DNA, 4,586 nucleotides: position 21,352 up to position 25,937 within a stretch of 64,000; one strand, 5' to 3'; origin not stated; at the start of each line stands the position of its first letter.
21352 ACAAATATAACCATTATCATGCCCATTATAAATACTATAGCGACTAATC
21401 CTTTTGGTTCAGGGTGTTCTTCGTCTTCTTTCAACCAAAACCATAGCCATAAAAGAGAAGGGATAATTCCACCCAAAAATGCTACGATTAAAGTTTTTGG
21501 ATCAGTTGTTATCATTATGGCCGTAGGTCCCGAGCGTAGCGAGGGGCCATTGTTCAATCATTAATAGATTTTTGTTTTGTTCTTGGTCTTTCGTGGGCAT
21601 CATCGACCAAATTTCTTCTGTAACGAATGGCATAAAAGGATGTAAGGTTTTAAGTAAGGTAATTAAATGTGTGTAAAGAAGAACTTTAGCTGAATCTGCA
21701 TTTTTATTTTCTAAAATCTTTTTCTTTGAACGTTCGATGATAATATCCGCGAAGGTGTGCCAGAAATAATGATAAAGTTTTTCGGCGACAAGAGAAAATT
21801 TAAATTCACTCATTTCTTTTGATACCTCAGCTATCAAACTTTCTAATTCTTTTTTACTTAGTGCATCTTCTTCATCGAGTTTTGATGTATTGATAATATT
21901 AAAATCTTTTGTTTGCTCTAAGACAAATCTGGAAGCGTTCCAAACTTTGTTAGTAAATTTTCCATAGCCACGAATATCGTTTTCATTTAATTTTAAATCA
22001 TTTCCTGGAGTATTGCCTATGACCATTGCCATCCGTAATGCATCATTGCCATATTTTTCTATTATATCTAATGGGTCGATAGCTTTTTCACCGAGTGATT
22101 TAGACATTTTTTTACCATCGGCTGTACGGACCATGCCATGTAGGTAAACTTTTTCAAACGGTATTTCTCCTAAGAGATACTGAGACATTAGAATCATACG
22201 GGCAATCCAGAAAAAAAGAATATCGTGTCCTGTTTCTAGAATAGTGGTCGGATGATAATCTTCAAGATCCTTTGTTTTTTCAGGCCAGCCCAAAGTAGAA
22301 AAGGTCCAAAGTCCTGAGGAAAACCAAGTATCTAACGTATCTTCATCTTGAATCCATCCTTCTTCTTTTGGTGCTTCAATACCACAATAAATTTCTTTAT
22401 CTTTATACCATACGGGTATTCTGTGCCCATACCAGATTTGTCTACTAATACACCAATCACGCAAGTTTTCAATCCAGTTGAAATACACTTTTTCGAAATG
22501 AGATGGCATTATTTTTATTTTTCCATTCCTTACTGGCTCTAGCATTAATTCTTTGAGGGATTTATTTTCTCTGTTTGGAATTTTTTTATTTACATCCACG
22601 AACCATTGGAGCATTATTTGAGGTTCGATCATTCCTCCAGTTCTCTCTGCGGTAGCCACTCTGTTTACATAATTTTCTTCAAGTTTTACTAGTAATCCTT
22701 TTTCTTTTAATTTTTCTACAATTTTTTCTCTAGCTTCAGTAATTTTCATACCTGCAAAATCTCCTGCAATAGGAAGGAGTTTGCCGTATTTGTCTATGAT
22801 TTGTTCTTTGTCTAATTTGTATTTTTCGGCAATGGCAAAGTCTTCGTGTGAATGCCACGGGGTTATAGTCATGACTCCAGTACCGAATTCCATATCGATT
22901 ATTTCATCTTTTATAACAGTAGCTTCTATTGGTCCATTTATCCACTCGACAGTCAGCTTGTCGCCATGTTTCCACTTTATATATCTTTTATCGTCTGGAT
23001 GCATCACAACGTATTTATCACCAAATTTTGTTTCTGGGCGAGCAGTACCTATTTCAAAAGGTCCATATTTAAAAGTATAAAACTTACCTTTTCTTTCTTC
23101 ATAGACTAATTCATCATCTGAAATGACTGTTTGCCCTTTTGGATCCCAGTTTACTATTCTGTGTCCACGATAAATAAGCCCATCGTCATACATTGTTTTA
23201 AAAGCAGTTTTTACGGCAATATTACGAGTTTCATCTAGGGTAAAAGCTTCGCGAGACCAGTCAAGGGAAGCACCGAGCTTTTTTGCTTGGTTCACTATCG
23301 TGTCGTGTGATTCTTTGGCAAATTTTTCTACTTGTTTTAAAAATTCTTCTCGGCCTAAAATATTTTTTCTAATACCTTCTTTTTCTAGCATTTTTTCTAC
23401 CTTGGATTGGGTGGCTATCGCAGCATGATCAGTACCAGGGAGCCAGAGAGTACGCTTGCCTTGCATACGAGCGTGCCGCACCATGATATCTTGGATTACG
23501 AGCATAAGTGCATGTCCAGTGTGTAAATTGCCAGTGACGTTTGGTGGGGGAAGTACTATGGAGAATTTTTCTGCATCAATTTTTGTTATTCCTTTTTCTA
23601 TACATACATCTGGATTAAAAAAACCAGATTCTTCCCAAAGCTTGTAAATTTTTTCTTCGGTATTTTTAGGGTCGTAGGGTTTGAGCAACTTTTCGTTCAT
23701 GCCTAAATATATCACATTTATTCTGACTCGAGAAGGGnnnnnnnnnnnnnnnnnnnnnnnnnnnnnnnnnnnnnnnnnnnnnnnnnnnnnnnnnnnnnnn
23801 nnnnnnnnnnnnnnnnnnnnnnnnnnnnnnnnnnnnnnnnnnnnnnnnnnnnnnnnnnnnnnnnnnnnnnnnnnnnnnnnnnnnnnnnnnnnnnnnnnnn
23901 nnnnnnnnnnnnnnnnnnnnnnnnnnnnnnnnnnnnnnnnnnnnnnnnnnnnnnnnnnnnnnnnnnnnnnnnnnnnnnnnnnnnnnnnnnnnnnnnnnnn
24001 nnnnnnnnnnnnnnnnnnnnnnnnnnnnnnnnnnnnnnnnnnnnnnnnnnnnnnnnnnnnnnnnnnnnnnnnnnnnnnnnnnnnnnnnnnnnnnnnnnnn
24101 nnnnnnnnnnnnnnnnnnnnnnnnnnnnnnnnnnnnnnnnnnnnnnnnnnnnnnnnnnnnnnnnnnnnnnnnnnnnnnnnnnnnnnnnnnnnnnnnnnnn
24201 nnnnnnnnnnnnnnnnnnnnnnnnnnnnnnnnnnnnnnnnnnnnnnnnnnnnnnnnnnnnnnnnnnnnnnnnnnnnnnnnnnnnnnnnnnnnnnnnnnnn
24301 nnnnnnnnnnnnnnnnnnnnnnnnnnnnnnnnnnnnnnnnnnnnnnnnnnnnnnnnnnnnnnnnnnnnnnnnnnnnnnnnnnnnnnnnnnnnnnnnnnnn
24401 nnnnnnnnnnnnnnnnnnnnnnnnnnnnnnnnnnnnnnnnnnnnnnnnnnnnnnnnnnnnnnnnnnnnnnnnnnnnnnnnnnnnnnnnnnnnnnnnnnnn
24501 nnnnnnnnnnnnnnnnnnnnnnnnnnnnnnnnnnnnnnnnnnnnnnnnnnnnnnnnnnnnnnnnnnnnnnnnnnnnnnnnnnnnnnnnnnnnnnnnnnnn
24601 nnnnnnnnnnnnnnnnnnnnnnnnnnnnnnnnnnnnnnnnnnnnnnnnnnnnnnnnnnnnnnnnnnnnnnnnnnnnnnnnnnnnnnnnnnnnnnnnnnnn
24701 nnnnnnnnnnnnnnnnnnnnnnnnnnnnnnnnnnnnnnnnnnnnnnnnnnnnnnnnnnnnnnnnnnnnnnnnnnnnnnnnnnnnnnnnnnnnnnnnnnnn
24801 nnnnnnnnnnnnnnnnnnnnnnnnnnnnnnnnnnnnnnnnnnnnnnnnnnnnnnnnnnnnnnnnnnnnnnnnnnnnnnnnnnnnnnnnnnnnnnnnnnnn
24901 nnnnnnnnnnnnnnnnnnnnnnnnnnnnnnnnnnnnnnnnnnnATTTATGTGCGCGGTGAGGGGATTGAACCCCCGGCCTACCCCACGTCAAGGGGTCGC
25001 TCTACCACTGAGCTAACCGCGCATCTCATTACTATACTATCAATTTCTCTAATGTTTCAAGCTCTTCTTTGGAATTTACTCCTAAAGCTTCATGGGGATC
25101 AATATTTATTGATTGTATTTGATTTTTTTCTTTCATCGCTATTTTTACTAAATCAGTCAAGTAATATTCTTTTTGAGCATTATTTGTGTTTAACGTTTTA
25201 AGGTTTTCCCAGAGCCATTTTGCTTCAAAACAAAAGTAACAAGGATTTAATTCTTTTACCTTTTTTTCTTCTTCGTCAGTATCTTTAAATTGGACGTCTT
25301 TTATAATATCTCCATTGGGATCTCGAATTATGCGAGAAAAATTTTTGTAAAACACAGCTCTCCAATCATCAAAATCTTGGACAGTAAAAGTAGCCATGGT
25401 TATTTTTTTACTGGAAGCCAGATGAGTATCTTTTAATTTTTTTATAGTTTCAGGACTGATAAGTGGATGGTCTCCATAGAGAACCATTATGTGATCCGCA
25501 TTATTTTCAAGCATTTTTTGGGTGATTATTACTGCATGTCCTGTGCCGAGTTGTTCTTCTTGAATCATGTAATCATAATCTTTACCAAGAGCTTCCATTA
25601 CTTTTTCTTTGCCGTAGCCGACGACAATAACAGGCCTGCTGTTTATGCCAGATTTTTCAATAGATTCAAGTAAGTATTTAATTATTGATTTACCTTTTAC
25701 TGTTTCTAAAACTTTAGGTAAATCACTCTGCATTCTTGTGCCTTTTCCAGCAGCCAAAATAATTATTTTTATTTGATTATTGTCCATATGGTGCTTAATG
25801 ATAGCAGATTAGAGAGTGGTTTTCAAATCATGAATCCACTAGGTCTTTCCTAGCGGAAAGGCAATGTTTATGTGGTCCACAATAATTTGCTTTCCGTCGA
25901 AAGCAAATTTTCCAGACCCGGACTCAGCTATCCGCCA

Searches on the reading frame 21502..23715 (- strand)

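Call 34: search_protein_families(library=pfam, proteins=[window:21502-23715:-], max_evalue=0.000001)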
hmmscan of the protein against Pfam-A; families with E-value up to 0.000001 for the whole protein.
window:21502-23715:- (737 aa): 3 families
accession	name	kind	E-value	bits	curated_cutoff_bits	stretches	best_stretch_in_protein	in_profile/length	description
PF00133.28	tRNA-synt_1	-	6e-125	417.7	22.7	2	22-445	1-257/414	tRNA synthetases class I (I, L, M and V)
PF08264.19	Anticodon_1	-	5.6e-25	88.4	25.1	1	622-724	6-105/148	Anticodon-binding domain of tRNA ligase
PF09334.17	tRNA-synt_1g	-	1.9e-19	70.1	20.1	2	401-581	205-371/391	tRNA synthetases class I (M)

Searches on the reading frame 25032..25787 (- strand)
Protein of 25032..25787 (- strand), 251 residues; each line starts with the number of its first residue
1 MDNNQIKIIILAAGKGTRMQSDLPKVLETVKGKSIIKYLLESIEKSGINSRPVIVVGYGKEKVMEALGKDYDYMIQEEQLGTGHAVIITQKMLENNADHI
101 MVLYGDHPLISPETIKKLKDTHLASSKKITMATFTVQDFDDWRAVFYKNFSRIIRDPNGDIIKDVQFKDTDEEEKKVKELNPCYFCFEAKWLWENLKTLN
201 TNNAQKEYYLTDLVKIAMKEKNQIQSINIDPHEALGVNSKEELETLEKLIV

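Call 34: search_protein_families(library=pfam, proteins=[window:25032-25787:-], max_evalue=0.000001)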
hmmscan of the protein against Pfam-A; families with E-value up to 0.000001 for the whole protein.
window:25032-25787:- (251 aa): 4 families
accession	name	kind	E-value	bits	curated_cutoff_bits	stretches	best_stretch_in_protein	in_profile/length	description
PF12804.13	NTP_transf_3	-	7.1e-17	62.5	27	1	9-137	2-126/160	MobA-like NTP transferase domain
PF00483.29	NTP_transferase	-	9.2e-13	48.8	21.2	1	8-220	2-212/245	Nucleotidyl transferase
PF01128.25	IspD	-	8.7e-10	39.2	27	1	7-124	2-119/221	2-C-methyl-D-erythritol 4-phosphate cytidylyltransferase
PF02348.25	CTP_transf_3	-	8.9e-07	29.4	22.6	0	9-133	3-124/217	Cytidylyltransferase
